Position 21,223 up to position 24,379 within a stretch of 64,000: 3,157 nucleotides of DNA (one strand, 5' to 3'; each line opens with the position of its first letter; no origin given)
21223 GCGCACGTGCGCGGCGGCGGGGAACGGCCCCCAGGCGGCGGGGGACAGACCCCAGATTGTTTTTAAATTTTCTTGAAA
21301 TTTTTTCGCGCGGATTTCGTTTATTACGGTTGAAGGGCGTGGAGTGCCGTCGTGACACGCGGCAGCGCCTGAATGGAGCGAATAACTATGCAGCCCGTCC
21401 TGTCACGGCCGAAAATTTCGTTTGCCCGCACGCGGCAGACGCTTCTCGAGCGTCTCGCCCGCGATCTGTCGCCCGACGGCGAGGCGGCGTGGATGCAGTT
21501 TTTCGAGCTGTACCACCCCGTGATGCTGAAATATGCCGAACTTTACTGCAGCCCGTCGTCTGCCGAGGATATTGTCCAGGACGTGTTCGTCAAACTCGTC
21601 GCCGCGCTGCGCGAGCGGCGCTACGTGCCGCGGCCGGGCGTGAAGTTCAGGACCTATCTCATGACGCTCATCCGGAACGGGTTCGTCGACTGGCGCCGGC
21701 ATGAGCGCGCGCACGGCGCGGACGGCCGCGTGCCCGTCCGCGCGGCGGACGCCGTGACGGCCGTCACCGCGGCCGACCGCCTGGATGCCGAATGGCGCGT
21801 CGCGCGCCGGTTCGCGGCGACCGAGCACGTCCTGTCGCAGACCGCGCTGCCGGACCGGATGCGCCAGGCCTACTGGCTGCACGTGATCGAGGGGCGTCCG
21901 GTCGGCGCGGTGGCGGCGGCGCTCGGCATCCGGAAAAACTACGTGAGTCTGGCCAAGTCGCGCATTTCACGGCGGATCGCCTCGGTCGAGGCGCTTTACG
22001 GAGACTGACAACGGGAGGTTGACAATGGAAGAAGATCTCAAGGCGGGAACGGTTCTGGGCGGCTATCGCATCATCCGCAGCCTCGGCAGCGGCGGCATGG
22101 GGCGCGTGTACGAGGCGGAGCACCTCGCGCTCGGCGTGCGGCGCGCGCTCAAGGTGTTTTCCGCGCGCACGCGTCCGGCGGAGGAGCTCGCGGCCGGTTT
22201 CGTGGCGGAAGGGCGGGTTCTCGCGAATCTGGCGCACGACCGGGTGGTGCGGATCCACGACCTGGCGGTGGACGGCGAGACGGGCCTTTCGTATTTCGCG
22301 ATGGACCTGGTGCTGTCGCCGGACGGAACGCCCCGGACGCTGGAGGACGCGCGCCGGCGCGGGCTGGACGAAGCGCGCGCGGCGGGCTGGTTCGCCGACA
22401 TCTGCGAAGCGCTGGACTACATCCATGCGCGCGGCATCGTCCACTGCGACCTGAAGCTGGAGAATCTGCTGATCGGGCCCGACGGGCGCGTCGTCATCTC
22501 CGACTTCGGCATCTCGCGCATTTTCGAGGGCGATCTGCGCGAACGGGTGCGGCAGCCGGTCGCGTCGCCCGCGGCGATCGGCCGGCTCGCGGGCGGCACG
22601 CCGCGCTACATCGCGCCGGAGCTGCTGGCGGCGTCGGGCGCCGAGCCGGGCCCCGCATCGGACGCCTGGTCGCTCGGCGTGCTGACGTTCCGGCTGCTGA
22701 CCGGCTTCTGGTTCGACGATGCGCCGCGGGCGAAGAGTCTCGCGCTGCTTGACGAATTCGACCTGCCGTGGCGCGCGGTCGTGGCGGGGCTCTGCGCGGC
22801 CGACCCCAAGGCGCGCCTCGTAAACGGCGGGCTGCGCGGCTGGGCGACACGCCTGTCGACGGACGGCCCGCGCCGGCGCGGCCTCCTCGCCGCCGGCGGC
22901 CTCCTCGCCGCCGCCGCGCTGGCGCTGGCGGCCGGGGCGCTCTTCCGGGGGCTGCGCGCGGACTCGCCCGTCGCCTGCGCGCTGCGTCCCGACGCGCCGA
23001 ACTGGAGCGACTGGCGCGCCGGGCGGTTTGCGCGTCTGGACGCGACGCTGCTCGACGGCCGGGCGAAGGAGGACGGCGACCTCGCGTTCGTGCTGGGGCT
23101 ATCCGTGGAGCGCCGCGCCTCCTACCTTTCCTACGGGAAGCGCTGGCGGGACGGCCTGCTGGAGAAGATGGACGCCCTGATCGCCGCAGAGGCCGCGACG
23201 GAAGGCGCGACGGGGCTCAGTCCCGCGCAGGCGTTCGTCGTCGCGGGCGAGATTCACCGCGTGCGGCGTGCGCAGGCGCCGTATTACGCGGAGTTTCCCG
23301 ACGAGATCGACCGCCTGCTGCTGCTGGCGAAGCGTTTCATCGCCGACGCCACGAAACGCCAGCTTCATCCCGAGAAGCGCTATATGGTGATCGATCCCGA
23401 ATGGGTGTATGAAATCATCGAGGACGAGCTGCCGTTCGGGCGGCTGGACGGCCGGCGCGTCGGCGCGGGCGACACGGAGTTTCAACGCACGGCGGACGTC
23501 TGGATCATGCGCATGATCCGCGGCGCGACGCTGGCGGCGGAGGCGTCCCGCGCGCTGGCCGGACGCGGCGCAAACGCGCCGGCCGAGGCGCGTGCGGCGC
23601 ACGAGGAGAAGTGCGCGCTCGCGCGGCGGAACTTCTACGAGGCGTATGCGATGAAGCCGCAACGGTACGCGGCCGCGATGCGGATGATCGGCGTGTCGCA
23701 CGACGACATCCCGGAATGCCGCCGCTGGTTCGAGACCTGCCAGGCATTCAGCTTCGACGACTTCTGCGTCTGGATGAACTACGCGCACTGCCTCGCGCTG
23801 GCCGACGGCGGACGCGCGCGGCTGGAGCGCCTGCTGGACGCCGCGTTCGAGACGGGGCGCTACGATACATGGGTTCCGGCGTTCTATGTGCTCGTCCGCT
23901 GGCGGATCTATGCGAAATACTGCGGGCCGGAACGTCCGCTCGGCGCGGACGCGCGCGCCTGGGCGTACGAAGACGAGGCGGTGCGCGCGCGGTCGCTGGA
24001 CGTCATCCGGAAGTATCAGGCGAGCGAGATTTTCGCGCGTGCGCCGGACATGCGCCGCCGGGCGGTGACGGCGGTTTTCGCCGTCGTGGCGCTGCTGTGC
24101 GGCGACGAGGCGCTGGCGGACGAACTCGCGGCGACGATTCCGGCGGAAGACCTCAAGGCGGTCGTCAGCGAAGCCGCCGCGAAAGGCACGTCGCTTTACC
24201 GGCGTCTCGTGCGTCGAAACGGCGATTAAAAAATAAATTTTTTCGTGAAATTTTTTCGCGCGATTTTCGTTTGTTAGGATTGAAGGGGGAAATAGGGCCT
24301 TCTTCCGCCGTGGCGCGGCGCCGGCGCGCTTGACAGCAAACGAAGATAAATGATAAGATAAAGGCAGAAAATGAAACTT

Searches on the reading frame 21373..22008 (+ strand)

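Call 11: search_protein_families(library=pfam, proteins=[window:21373-22008:+], max_evalue=0.1)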
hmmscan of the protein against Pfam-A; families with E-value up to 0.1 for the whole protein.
window:21373-22008:+ (211 aa): 2 families
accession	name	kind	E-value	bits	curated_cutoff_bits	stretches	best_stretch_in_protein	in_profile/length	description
PF04542.20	Sigma70_r2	-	1e-12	48.1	24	1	44-112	2-69/71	Sigma-70 region 2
PF08281.18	Sigma70_r4_2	-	0.0016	18.5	25.7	1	158-191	10-43/54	Sigma-70, region 4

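Call 44: search_protein_families(library=ncbifam, proteins=[window:21373-22008:+], max_evalue=0.01)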
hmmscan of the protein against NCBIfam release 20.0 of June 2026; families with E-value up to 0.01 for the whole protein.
window:21373-22008:+ (211 aa): 36 families (the best 25 are shown)
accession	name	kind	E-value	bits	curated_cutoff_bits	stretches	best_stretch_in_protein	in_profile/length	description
TIGR02937.1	sigma70-ECF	superfamily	1.9e-15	56.9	42.9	1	39-202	2-161/165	sigma-70 family RNA polymerase sigma factor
TIGR02985.1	Sig70_bacteroi1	subfamily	3.2e-12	47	126.4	1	39-191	2-147/162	RNA polymerase sigma-70 factor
NF009166.1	PRK12513.1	equivalog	1.9e-10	40.8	206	1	60-198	45-175/193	RNA polymerase sigma factor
NF009164.0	PRK12511.1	equivalog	2e-10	40.5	185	1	57-205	24-155/182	RNA polymerase sigma factor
NF005448.0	PRK07037.1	equivalog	6.7e-09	35.6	190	1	56-192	31-157/186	RNA polymerase factor sigma-70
NF058625.1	sigma_PG0214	equivalog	1.6e-07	31.2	130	1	57-198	24-153/170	GFO_1088 family ECF-type sigma factor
NF008888.0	PRK11922.1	equivalog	8e-07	28.9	204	1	62-192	55-182/231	RNA polymerase sigma factor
NF007216.0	PRK09638.1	equivalog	9.9e-07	28.7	194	1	37-120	17-98/180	RNA polymerase sigma factor SigY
TIGR02983.1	SigE-fam_strep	subfamily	1.2e-06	28.5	141.55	1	37-205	5-154/162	SigE family RNA polymerase sigma factor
NF006550.0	PRK09047.1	equivalog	1.6e-06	27.7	173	1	63-191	38-172/194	RNA polymerase sigma factor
TIGR02952.1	Sig70_famx2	equivalog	2e-06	27.9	206.45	1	37-197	10-161/170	ECF subfamily RNA polymerase sigma factor, BldN family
NF007227.0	PRK09645.1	subfamily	2.7e-06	27.4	202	1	44-191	19-155/177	sigma-70 family RNA polymerase sigma factor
TIGR02959.1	SigZ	equivalog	3.5e-06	26.9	168.65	1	62-200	20-139/170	RNA polymerase sigma factor SigZ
NF009176.0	PRK12524.1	equivalog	4.5e-06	26.6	264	1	48-202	36-180/196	RNA polymerase sigma factor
NF009172.0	PRK12519.1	subfamily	8.1e-06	25.5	222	1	57-185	49-168/194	RNA polymerase sigma factor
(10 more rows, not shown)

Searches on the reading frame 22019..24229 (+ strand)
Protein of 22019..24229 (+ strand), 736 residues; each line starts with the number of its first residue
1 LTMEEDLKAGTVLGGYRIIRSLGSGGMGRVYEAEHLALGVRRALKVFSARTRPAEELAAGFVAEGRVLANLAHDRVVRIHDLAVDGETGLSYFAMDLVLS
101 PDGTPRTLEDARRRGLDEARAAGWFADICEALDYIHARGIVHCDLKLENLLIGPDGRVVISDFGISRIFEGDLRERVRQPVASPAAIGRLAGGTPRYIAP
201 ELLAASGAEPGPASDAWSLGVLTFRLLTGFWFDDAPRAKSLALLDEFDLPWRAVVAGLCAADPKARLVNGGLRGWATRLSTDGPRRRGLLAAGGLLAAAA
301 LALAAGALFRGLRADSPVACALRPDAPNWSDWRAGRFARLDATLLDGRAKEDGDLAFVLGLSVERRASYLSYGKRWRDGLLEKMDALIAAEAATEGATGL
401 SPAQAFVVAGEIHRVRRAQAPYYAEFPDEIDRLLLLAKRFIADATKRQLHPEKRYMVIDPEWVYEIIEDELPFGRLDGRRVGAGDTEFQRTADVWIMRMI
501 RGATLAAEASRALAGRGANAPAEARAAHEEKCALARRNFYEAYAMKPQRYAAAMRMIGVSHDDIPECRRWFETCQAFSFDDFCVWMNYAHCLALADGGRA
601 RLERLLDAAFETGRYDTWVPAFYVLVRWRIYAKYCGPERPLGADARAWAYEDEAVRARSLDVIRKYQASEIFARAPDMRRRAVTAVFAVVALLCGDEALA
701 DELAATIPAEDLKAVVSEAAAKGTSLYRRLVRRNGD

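Call 11: search_protein_families(library=pfam, proteins=[window:22019-24229:+], max_evalue=0.1)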
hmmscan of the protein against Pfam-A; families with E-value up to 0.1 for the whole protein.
window:22019-24229:+ (736 aa): 3 families
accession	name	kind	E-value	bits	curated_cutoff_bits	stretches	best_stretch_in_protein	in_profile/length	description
PF00069.31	Pkinase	-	9.8e-35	120.6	31.7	1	16-229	1-193/263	Protein kinase domain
PF07714.23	PK_Tyr_Ser-Thr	-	7.2e-19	68.5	23.1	1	18-228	3-199/258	Protein tyrosine and serine/threonine kinase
PF03109.22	ABC1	-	0.0021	17.7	22.9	1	133-179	181-227/244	ABC1 atypical kinase-like domain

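Call 44: search_protein_families(library=ncbifam, proteins=[window:22019-24229:+], max_evalue=0.01)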
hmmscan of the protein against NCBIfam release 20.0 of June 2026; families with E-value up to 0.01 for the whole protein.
window:22019-24229:+ (736 aa): 13 families
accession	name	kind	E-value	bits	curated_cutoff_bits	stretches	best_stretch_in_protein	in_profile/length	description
NF033483.0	PknB_PASTA_kin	equivalog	1.1e-35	123.7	450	1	14-229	7-204/563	Stk1 family PASTA domain-containing Ser/Thr kinase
NF047741.1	antiphage_MADS6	equivalog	1.7e-27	96.2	460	2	116-266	296-446/612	methylation-associated defense system protein kinase MAD6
NF009651.0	PRK13184.1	equivalog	1.6e-22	79.3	839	1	15-228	3-226/932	serine/threonine-protein kinase PknD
NF052427.1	StpK7MSMEG_1200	equivalog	2.8e-15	55.8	900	1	11-229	4-205/601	serine/threonine protein kinase StpK7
NF038150.1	lanthi_synth_IV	equivalog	6.8e-12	44.5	650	1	54-266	232-443/851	class IV lanthionine synthetase LanL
NF033442.0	BREX_PglW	equivalog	2e-11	42.4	990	1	12-168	510-662/1391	BREX system serine/threonine kinase PglW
NF053615.1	SerThrKinAfsKStmc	equivalog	8.9e-11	41.2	1300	1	13-222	12-202/809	protein serine/threonine kinase AfsK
NF038151.1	lanthi_synth_III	equivalog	4.1e-07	28.8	575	1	121-179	338-396/833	class III lanthionine synthetase LanKC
NF006620.0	PRK09188.1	equivalog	7.6e-05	21.9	490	1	123-170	115-163/365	serine/threonine protein kinase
TIGR03724.2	arch_bud32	equivalog_domain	8.2e-05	22.2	125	1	123-168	89-133/193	KEOPS complex kinase/ATPase Bud32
NF058632.1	SerThrKinPrkT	equivalog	0.00013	21.1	280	1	16-155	23-154/322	serine/threonine protein kinase PrkT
NF002475.0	PRK01723.1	equivalog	0.00081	18.5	142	1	125-165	149-189/241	3-deoxy-D-manno-octulosonic acid kinase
NF011463.0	PRK14879.1-4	equivalog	0.0047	16.4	188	1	120-168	115-162/237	Kae1-associated kinase Bud32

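Call 79: find_homologous_proteins(query=window:22019-24229:+, max_evalue=1e-30)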
Query window:22019-24229:+ (736 aa): 45 proteins with E <= 1e-30 among 8000 candidates.
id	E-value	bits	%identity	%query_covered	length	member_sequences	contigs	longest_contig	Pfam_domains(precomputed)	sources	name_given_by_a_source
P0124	0.0e+0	1615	99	100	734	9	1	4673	PF07714.24,PF00069.32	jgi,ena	-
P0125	0.0e+0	1290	79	99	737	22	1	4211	PF07714.24,PF00069.32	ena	-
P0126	7.8e-221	753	75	63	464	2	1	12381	PF00069.32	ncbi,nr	ncbi:MAG: hypothetical protein E7049_11115, partial [Lentisphaerae bacterium]|nr:hypothetical protei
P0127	2.4e-207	709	48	98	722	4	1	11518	PF07714.24,PF00069.32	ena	-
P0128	4.6e-202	691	50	99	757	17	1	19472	PF07714.24,PF00069.32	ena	-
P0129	9.1e-200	684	51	99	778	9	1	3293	PF07714.24,PF00069.32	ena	-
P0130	1.6e-198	680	50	99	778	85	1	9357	PF07714.24,PF00069.32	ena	-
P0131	8.4e-196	670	50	99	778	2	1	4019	PF07714.24,PF00069.32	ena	-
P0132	9.7e-196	670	50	99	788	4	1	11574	PF07714.24,PF00069.32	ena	-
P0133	1.2e-195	670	50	99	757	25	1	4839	PF07714.24,PF00069.32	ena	-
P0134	1.9e-187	643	46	98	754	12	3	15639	PF07714.24,PF00069.32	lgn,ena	-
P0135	1.2e-186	640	49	99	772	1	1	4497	PF07714.24,PF00069.32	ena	-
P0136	1.1e-184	634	47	99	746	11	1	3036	PF07714.24,PF00069.32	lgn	-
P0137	2.0e-184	633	47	99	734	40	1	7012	PF07714.24,PF00069.32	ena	-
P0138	1.8e-179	616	46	98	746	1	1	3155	PF07714.24,PF00069.32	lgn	-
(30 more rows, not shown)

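Call 80: find_encoding_contigs(protein=P0125, flank=6000, max_places=3)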
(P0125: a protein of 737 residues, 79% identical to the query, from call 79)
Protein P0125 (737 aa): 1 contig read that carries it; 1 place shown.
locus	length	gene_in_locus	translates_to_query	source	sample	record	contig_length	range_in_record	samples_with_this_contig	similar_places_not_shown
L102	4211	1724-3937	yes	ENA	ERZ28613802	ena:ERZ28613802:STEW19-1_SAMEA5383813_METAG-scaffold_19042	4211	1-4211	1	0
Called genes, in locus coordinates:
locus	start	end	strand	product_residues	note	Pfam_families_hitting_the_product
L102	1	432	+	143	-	?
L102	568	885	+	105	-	-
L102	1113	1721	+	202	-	PF04542:Sigma70_r2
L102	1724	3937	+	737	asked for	PF00069:Pkinase, PF07714:PK_Tyr_Ser-Thr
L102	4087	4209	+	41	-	?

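Call 81: find_encoding_contigs(protein=P0126, flank=10000, max_places=2)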
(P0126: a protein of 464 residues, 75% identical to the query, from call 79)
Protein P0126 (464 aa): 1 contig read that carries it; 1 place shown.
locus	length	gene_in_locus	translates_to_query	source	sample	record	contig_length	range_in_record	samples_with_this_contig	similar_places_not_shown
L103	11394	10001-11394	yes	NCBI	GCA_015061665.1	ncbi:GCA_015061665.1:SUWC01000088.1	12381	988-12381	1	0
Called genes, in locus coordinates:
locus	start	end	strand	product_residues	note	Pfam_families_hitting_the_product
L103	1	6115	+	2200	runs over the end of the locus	PF25023:TEN_YD-shell, PF05593:RHS_repeat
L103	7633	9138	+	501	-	-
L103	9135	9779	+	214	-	-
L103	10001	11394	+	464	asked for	PF00069:Pkinase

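Call 82: find_encoding_contigs(protein=P0128, flank=8000, max_places=2)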
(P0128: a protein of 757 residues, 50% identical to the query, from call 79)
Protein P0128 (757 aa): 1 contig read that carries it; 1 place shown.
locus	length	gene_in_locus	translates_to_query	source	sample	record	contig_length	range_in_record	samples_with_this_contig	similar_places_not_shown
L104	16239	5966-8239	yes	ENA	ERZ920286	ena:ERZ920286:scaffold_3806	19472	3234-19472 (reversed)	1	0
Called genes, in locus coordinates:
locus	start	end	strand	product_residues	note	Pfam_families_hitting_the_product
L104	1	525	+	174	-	?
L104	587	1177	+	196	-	-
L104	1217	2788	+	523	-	PF08212:Lipocalin_2, PF00061:Lipocalin (weak)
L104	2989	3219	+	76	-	-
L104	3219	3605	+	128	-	PF01850:PIN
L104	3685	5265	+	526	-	-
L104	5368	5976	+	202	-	PF04542:Sigma70_r2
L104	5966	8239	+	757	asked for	PF00069:Pkinase, PF07714:PK_Tyr_Ser-Thr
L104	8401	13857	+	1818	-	PF13320:GH123_cat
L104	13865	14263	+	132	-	-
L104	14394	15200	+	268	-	-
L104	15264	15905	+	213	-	-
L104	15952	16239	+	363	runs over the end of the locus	-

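Call 88: search_protein_families(library=pfam, proteins=[L103:7633-9138:+, L103:6125-6658:+, L103:9120-9779:+, L103:4601-6115:+], max_evalue=0.01)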
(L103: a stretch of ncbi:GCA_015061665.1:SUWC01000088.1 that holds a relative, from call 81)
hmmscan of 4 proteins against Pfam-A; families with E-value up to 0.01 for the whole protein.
L103:7633-9138:+ (501 aa): 0 families

L103:6125-6658:+ (177 aa): 0 families

L103:9120-9779:+ (219 aa): 0 families

L103:4601-6115:+ (504 aa): 0 families
